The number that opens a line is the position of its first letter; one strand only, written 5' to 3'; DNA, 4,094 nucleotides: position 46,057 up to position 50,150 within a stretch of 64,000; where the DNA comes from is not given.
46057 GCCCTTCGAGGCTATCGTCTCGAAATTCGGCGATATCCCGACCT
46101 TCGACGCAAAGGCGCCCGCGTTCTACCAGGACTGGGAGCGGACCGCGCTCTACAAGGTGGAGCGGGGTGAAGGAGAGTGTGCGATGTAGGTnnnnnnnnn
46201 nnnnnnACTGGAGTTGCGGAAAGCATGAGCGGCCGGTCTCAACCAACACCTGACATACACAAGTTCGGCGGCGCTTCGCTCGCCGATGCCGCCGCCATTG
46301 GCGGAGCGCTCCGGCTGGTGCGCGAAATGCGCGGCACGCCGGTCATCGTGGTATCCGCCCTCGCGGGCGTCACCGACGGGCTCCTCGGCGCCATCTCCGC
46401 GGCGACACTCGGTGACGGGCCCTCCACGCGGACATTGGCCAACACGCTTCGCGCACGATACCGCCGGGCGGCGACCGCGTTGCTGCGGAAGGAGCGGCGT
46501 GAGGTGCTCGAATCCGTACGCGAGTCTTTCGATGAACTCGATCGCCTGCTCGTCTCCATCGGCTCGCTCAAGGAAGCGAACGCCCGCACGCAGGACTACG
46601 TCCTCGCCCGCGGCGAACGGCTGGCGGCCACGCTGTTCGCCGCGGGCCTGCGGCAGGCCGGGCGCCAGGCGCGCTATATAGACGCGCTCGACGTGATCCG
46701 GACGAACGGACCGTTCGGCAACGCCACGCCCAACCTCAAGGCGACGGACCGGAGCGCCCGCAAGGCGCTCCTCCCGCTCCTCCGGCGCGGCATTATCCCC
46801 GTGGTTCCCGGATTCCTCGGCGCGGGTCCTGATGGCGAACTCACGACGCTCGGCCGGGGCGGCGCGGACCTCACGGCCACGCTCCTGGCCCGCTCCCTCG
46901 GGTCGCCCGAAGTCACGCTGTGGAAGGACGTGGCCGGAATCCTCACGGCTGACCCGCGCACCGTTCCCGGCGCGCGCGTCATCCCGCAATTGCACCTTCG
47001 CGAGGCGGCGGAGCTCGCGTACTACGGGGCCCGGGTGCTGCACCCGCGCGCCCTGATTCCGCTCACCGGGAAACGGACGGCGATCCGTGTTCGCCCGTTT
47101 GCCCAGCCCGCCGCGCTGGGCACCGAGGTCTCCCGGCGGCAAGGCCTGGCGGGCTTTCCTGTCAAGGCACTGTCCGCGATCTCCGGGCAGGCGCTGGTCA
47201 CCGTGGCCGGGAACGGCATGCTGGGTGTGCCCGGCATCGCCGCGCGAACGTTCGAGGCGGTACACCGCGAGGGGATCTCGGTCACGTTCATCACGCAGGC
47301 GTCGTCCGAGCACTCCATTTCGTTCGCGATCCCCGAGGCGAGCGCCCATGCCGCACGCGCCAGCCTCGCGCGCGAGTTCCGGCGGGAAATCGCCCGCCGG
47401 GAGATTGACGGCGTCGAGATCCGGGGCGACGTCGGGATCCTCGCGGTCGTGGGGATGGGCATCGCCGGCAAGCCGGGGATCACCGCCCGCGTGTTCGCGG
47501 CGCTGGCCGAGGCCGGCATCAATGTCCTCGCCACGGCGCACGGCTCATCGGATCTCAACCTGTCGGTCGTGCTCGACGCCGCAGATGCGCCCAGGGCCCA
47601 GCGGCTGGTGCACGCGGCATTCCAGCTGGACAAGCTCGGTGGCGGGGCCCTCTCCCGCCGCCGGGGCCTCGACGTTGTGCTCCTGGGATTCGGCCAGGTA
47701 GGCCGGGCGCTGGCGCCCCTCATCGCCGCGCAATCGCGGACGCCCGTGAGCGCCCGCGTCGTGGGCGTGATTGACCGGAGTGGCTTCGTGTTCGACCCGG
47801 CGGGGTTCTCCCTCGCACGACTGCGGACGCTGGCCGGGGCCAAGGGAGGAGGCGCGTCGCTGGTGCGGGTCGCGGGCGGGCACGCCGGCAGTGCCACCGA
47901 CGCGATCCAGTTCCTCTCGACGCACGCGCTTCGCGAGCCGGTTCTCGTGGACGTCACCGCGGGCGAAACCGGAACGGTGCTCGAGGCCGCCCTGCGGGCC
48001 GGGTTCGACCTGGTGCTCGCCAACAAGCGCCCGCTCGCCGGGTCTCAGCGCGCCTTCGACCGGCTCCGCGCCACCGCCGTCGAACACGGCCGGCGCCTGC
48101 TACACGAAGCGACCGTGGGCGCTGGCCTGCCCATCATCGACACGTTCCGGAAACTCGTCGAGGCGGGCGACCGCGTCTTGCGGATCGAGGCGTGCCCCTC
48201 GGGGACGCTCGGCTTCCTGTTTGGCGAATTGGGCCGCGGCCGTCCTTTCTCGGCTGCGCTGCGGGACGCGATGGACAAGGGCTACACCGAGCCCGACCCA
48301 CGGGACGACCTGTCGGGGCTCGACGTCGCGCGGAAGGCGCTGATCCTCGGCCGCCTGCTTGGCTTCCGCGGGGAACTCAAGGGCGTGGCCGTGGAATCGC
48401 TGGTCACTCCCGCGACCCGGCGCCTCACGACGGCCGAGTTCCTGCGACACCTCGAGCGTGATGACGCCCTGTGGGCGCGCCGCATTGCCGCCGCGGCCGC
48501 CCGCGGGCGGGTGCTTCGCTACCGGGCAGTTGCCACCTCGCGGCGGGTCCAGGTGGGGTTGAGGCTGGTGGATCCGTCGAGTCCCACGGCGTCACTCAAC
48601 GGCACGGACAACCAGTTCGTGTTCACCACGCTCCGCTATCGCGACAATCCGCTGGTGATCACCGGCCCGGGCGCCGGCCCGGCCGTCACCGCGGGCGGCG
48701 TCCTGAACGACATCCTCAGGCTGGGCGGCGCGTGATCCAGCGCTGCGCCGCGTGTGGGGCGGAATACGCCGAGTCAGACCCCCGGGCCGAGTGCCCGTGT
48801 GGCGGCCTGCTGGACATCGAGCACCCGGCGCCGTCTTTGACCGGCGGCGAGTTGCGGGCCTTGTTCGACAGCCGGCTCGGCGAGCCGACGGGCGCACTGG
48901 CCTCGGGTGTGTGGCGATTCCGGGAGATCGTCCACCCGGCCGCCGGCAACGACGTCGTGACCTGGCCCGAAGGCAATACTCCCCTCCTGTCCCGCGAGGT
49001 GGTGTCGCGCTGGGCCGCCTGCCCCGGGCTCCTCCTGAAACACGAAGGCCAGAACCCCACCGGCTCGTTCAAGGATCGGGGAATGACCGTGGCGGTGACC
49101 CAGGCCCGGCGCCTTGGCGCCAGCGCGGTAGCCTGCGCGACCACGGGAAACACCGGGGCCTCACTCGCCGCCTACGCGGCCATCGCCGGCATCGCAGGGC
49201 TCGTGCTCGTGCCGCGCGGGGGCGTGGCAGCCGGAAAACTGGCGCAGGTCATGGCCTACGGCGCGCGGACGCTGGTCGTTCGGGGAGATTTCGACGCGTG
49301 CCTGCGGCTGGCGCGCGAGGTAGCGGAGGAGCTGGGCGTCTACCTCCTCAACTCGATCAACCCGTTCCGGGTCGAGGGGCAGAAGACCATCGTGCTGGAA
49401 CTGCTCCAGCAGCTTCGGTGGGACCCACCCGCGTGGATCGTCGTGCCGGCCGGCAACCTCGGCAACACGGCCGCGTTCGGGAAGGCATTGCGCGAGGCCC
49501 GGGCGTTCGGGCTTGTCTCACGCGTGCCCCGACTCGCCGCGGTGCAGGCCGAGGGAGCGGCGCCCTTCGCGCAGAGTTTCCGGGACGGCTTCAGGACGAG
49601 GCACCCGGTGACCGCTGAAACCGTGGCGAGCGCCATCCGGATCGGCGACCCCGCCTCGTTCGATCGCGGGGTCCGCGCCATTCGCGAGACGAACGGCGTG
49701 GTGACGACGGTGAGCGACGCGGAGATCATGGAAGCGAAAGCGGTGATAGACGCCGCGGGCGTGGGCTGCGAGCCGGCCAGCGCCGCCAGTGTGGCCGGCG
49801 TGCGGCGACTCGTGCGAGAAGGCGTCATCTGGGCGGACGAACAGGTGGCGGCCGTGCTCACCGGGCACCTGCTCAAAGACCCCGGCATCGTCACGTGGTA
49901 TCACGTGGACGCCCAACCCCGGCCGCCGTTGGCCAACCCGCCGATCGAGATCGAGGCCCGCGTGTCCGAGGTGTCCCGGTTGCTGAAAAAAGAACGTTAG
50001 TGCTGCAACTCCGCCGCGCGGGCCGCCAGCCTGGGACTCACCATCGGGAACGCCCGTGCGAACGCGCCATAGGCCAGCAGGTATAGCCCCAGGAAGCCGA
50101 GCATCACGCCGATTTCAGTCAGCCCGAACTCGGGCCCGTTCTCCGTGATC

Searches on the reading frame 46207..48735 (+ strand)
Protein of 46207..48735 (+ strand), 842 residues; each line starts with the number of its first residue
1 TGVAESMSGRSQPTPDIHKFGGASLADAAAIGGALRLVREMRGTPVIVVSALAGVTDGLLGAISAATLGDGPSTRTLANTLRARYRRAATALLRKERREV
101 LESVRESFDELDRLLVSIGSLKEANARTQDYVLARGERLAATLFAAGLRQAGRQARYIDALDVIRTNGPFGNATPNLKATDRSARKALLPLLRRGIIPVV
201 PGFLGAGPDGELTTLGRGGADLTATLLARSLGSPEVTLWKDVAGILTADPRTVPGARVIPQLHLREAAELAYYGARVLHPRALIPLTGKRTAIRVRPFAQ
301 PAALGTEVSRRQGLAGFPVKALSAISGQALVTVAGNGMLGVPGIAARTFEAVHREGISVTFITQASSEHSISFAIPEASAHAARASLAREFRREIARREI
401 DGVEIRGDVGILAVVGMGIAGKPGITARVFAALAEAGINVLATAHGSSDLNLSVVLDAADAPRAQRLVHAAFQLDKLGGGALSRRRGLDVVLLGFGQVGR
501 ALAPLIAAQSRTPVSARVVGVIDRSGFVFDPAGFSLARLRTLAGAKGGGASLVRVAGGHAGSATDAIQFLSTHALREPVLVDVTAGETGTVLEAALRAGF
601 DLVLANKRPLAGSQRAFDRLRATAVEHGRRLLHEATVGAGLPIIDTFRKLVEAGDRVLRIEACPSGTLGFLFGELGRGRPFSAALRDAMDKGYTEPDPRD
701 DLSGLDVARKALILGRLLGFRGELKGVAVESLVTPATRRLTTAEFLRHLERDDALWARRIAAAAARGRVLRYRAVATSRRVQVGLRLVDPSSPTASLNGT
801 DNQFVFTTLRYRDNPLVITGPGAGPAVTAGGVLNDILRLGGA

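Call 93: search_protein_families(library=pfam, proteins=[window:46207-48735:+], max_evalue=0.00001)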
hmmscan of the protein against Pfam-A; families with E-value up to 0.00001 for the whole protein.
window:46207-48735:+ (842 aa): 6 families
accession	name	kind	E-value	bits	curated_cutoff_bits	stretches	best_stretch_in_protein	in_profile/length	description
PF00742.24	Homoserine_dh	-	8.3e-44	149.9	22.9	1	642-837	1-173/173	Homoserine dehydrogenase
PF00696.33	AA_kinase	-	5.1e-42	144.7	24.9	1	17-295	4-232/234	Amino acid kinase family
PF22468.2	ACT_9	-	3.4e-38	129.7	27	2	331-391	1-61/61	ACT domain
PF13840.12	ACT_7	-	1.2e-15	57.5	27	2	407-467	4-62/65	ACT domain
PF01842.31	ACT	-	4.3e-13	49.2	27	1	415-465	3-58/66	ACT domain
PF03447.22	NAD_binding_3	-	4.7e-09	37.4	24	1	494-634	1-116/116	Homoserine dehydrogenase, NAD binding domain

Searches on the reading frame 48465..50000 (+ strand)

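Call 93: search_protein_families(library=pfam, proteins=[window:48465-50000:+], max_evalue=0.00001)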
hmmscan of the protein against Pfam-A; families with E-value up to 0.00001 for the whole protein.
window:48465-50000:+ (511 aa): 1 family
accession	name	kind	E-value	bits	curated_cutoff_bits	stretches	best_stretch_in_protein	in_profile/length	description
PF00291.31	PALP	-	1.5e-65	221.9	35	1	168-467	4-295/295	Pyridoxal-phosphate dependent enzyme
